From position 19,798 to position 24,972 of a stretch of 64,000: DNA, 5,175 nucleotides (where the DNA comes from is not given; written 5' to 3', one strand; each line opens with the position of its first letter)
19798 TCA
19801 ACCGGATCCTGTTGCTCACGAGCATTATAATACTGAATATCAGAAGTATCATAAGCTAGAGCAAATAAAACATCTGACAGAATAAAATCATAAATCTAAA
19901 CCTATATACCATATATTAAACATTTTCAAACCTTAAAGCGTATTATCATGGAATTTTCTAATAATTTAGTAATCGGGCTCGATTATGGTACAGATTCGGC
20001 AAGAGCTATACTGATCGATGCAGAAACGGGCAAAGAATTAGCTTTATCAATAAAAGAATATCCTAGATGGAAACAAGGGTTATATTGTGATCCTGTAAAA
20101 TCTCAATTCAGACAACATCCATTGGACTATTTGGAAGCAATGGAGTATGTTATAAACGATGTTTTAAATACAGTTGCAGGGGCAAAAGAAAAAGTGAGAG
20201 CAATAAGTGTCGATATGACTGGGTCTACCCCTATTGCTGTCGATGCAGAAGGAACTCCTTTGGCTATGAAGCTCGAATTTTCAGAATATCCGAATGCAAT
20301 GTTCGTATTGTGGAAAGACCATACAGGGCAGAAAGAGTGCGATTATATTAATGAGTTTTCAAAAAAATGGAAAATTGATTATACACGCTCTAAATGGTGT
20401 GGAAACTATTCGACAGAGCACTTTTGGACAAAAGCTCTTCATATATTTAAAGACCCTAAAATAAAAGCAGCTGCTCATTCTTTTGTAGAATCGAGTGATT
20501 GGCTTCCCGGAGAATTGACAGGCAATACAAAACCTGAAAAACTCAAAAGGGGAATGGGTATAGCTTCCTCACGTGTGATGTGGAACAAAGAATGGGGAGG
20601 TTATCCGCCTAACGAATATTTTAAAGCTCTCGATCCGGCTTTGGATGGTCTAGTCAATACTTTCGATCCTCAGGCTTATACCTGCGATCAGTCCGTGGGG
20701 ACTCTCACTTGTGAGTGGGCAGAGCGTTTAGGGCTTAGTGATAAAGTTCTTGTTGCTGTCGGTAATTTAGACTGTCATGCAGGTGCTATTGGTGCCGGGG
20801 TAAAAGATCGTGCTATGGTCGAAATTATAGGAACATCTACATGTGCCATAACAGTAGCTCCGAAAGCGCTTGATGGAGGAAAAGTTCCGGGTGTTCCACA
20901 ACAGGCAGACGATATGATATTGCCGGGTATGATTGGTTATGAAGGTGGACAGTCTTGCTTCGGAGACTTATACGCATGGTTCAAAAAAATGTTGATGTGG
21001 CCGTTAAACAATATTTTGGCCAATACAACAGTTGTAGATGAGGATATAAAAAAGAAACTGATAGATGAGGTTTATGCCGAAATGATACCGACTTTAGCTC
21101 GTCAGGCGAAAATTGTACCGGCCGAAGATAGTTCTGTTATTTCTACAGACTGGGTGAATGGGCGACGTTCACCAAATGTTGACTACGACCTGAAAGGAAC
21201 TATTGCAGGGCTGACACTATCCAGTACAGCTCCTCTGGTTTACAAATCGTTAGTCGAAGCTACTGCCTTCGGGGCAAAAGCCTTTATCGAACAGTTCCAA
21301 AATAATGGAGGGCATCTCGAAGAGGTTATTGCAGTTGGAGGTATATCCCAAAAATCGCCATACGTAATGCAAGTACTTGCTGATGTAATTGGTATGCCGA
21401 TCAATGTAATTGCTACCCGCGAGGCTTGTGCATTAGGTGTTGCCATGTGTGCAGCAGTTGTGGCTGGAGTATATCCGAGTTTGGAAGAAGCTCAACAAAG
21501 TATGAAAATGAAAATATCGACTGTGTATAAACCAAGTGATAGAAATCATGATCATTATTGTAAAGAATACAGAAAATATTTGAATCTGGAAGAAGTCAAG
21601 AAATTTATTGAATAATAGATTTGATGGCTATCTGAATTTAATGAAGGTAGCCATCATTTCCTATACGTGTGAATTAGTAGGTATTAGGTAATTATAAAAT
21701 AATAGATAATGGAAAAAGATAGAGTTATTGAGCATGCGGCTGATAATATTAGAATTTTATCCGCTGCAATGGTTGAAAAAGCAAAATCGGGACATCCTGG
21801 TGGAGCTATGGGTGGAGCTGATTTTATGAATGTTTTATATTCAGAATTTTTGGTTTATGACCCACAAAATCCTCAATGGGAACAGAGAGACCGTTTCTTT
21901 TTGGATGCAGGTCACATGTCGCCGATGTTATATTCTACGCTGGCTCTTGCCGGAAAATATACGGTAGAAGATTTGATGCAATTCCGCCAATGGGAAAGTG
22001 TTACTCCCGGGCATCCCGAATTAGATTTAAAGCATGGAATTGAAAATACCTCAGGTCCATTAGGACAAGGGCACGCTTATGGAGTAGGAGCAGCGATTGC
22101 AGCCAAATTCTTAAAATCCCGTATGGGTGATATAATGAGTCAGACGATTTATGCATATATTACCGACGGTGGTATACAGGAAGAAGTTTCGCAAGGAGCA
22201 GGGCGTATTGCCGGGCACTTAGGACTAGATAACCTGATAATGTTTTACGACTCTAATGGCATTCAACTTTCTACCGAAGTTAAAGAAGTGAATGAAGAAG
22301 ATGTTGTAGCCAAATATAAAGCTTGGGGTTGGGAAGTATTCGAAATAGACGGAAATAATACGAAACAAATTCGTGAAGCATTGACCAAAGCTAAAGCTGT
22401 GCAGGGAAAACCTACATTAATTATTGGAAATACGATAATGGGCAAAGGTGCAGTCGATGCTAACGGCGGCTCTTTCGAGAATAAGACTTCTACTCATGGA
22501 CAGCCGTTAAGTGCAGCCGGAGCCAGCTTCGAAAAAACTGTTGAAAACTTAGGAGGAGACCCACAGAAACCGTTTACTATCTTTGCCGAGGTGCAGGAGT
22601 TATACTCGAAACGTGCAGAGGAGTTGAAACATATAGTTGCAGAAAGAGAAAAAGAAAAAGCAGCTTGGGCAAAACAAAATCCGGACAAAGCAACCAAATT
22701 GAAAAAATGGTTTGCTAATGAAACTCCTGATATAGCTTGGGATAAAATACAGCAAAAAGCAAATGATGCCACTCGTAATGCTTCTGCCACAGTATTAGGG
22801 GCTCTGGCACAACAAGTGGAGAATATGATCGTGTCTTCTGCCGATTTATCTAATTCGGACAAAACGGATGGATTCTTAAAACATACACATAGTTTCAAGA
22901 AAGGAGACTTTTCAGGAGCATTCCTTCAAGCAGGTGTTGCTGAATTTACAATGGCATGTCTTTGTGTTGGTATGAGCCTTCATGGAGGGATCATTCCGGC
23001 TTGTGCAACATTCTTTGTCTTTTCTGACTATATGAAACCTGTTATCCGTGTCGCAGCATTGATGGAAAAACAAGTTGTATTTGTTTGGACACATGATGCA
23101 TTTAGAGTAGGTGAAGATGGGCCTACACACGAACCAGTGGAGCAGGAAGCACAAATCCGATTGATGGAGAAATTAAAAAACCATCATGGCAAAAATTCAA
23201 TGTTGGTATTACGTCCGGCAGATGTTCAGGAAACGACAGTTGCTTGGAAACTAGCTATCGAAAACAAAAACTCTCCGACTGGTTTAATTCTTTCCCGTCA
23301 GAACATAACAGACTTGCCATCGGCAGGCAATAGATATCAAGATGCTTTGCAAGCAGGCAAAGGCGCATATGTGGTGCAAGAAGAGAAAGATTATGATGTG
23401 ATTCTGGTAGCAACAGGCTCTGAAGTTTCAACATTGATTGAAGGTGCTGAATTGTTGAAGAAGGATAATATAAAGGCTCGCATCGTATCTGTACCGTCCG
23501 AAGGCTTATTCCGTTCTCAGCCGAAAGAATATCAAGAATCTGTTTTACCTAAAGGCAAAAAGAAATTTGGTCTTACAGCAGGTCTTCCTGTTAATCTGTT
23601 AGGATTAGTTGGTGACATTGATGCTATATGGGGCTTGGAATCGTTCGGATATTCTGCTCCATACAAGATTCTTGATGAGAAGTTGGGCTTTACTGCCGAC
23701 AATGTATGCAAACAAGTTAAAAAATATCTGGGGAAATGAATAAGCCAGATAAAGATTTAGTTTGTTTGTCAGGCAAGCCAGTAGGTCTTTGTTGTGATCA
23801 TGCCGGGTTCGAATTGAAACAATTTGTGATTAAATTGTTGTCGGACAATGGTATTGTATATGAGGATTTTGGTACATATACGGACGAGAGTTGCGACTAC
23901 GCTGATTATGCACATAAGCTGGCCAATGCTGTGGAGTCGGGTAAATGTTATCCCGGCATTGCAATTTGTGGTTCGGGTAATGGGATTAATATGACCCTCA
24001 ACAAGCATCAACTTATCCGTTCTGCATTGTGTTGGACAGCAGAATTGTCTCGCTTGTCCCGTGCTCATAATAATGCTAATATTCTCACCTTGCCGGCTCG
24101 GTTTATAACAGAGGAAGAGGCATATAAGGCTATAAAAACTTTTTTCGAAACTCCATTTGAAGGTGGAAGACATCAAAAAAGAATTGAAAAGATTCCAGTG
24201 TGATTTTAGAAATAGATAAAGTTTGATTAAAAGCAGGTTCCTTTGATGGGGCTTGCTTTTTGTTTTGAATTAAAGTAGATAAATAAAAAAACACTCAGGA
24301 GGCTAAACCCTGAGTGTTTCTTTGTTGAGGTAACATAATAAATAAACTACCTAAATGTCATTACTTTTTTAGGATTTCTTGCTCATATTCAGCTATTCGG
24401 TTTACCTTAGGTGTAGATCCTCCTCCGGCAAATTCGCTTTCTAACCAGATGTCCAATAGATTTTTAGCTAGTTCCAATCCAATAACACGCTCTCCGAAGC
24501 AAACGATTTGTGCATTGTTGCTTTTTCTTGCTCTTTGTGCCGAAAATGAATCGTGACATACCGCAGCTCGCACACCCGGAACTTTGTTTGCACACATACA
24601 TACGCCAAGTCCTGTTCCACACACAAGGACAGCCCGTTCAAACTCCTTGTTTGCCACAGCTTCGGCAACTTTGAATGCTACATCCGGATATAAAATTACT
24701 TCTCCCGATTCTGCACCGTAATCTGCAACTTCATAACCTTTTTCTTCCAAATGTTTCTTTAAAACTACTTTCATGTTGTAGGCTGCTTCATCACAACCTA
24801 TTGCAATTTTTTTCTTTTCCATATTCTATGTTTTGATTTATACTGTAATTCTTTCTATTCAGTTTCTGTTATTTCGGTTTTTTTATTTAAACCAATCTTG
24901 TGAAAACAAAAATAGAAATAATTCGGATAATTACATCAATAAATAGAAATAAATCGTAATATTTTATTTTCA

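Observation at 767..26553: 26-kb glycerol/polyol-to-pentose-phosphate super-locus: five FGGY kinases, three kinds of glycerol-phosphate dehydrogenase, no araA and no sugar transporter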

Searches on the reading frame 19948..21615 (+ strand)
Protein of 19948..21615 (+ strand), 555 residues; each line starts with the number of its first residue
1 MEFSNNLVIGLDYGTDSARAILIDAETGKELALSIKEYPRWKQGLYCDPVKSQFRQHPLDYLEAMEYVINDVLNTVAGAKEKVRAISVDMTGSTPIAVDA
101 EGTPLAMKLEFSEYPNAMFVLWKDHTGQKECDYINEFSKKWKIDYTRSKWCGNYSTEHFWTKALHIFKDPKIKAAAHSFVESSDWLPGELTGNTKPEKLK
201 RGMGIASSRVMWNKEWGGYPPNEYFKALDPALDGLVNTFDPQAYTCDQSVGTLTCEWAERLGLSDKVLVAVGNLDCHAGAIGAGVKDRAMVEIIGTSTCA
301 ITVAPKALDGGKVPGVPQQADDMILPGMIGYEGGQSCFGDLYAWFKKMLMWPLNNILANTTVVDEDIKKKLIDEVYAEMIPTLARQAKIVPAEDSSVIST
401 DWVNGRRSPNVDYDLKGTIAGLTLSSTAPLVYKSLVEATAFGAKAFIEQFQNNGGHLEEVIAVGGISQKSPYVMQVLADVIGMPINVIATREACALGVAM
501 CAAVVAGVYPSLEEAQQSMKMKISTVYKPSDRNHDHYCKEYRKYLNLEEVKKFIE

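Call 4: search_protein_families(library=ncbifam, proteins=[window:19948-21615:+], max_evalue=0.00001)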
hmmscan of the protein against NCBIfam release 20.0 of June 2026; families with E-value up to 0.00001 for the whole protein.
window:19948-21615:+ (555 aa): 10 families
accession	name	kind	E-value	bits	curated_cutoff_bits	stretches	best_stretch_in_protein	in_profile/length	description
NF003154.0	PRK04123.1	equivalog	5.2e-181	603.1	428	1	5-550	3-536/554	ribulokinase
TIGR01234.1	L-ribulokinase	equivalog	2.2e-153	511.8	583.25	1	7-549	2-528/536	ribulokinase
TIGR01312.1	XylB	equivalog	4.1e-44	150.9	380.25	2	366-547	303-479/481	xylulokinase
TIGR01315.1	5C_CHO_kinase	subfamily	1.8e-43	149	408.7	1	8-552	2-538/541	FGGY family pentulose kinase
NF008187.0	PRK10939.1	equivalog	4.4e-25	88.3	528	1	234-547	203-499/521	autoinducer-2 kinase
TIGR01311.1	glycerol_kin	equivalog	6.9e-23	80.7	590.35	1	403-535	347-478/496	glycerol kinase GlpK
NF000756.0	PRK00047.1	subfamily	4.2e-18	64.9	498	1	404-542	350-488/502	glycerol kinase GlpK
TIGR02628.1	fuculo_kin_coli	equivalog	4.3e-14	52.3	470.9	1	410-527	346-463/465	L-fuculokinase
TIGR01314.1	gntK_FGGY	equivalog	3.9e-11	42.2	648.55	1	369-547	317-489/505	gluconokinase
NF011601.0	PRK15027.1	equivalog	1.4e-09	36.9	912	0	378-541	308-469/484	xylulokinase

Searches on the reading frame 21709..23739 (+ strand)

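Call 4: search_protein_families(library=ncbifam, proteins=[window:21709-23739:+], max_evalue=0.00001)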
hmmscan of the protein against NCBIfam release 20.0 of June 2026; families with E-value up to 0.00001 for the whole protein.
window:21709-23739:+ (676 aa): 6 families
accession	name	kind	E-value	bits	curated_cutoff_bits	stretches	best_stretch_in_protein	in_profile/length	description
TIGR00232.1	tktlase_bact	equivalog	2.7e-185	617.5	682.25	1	10-673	3-652/654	transketolase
NF004558.0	PRK05899.2-4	equivalog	3.2e-143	478.5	788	1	11-673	7-649/651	transketolase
NF004559.0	PRK05899.2-5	equivalog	3.2e-81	273.4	488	1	7-595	18-536/627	transketolase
NF004556.0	PRK05899.2-2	equivalog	1.4e-68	231.7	575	1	8-674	18-638/639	transketolase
TIGR00759.1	aceE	equivalog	1e-14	53.5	859.9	1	13-210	81-286/885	pyruvate dehydrogenase (acetyl-transferring), homodimeric type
TIGR00204.1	dxs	equivalog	1.6e-11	43.4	465.95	1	360-594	317-527/616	1-deoxy-D-xylulose-5-phosphate synthase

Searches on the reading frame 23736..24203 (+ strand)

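Call 4: search_protein_families(library=ncbifam, proteins=[window:23736-24203:+], max_evalue=0.00001)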
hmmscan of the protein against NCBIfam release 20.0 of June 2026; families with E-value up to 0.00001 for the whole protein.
window:23736-24203:+ (155 aa): 11 families
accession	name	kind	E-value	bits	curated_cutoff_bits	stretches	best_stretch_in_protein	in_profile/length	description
NF004051.0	PRK05571.1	subfamily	5.6e-47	159.3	135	1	16-153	4-142/149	ribose-5-phosphate isomerase B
TIGR00689.1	rpiB_lacA_lacB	subfamily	1.7e-44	151.2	88.3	1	18-153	3-139/145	RpiB/LacA/LacB family sugar-phosphate isomerase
TIGR01120.1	rpiB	equivalog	1.6e-40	138.4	138.65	1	17-153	3-139/143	ribose 5-phosphate isomerase B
TIGR02133.1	RPI_actino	equivalog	1.2e-29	103.1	168.2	1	16-153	3-142/148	ribose-5-phosphate isomerase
NF006381.0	PRK08622.1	equivalog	6.2e-21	75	234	1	16-153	3-141/171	galactose-6-phosphate isomerase subunit LacB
NF006380.0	PRK08621.1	equivalog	4.8e-17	62.7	164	1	19-151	6-136/142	galactose-6-phosphate isomerase subunit LacA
TIGR01119.1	lacB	equivalog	5.2e-16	58.8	312.55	1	17-149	4-136/171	galactose-6-phosphate isomerase subunit LacB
NF051858.1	EryPhIsonDerIRhiz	equivalog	8.4e-16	58.4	240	1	18-142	5-131/150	D-erythrulose-4-phosphate isomerase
NF009258.0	PRK12615.1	equivalog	1.5e-14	54.2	325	1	17-149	4-136/171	galactose-6-phosphate isomerase subunit LacB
NF009257.0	PRK12613.1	equivalog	4.9e-14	52.7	243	1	18-151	5-135/141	galactose-6-phosphate isomerase subunit LacA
TIGR01118.1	lacA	equivalog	1.3e-13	51.3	181.1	1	19-151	6-136/141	galactose-6-phosphate isomerase subunit LacA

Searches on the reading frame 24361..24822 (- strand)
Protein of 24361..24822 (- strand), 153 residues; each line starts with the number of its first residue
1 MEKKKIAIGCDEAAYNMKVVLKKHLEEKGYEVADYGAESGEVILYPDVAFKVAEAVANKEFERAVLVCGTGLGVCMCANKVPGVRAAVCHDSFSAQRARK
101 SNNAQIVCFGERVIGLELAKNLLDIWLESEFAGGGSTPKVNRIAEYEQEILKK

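Call 4: search_protein_families(library=ncbifam, proteins=[window:24361-24822:-], max_evalue=0.00001)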
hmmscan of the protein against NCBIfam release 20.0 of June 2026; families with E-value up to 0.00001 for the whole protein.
window:24361-24822:- (153 aa): 12 families
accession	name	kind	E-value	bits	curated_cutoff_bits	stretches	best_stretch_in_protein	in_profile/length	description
NF004051.0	PRK05571.1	subfamily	5.7e-54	181.9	135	1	4-148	2-147/149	ribose-5-phosphate isomerase B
NF051858.1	EryPhIsonDerIRhiz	equivalog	1.8e-46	157.9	240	1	5-147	2-147/150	D-erythrulose-4-phosphate isomerase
TIGR01120.1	rpiB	equivalog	4e-44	150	138.65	1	5-146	1-142/143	ribose 5-phosphate isomerase B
TIGR02133.1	RPI_actino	equivalog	8.4e-44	149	168.2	1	5-148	2-147/148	ribose-5-phosphate isomerase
TIGR00689.1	rpiB_lacA_lacB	subfamily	1.2e-43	148.5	88.3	1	6-149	1-145/145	RpiB/LacA/LacB family sugar-phosphate isomerase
NF006381.0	PRK08622.1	equivalog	2.8e-32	111.9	234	1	5-134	2-131/171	galactose-6-phosphate isomerase subunit LacB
TIGR01119.1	lacB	equivalog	5.1e-28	97.9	312.55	1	5-133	2-130/171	galactose-6-phosphate isomerase subunit LacB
NF009258.0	PRK12615.1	equivalog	1.1e-25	90.4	325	1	5-138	2-135/171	galactose-6-phosphate isomerase subunit LacB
NF006380.0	PRK08621.1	equivalog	1.4e-24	87.1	164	1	5-135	2-130/142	galactose-6-phosphate isomerase subunit LacA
NF009257.0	PRK12613.1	equivalog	8.4e-19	68.1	243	1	6-140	3-134/141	galactose-6-phosphate isomerase subunit LacA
TIGR01118.1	lacA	equivalog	1.1e-18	67.7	181.1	1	6-140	3-135/141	galactose-6-phosphate isomerase subunit LacA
NF006753.0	PRK09273.1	equivalog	5e-06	26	137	1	20-107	21-110/211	hypothetical protein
